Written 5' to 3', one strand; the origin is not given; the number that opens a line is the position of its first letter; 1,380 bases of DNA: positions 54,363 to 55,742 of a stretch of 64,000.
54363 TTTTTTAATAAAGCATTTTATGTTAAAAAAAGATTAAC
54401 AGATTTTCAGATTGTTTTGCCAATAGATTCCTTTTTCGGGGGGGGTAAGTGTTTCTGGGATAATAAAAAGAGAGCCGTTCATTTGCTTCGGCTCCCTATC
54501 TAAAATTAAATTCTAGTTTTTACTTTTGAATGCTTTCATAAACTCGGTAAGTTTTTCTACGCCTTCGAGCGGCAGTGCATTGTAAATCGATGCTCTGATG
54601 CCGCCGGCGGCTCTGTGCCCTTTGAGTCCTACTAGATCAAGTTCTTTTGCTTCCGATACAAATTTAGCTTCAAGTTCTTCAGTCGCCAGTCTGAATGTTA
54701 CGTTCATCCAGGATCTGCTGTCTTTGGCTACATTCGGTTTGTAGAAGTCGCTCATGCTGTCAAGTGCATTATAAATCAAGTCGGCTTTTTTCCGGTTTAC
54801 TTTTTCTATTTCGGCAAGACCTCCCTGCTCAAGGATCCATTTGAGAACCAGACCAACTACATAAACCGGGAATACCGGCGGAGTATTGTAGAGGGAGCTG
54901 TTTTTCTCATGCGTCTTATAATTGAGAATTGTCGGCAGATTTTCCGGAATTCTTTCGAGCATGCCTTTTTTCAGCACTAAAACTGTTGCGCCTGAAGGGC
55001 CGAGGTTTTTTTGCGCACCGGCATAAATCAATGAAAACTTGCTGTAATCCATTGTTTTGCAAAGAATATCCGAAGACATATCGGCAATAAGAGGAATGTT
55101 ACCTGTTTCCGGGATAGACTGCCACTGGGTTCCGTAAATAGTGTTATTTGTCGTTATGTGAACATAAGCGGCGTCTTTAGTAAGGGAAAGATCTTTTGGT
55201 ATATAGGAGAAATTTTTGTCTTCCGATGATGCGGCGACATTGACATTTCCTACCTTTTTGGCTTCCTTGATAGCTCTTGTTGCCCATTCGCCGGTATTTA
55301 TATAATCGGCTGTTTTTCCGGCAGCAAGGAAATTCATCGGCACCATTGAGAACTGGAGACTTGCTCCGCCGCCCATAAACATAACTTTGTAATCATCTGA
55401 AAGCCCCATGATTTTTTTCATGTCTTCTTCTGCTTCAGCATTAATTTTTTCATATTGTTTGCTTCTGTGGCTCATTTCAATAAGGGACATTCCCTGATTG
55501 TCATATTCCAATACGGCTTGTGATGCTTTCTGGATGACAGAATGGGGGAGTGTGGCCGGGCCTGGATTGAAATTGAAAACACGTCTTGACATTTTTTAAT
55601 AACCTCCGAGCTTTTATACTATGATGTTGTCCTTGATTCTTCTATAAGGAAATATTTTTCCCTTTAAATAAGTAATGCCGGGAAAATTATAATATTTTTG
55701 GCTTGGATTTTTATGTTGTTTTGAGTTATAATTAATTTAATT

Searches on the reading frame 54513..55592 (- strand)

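Call 53: search_protein_families(library=pfam, proteins=[window:54513-55592:-], max_evalue=0.00001)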
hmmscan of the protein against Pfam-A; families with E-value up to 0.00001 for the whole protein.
window:54513-55592:- (359 aa): 1 family
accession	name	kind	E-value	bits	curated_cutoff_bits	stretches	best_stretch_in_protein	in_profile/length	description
PF00266.25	Aminotran_5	-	2.6e-47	162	21.5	1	5-348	1-371/371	Aminotransferase class-V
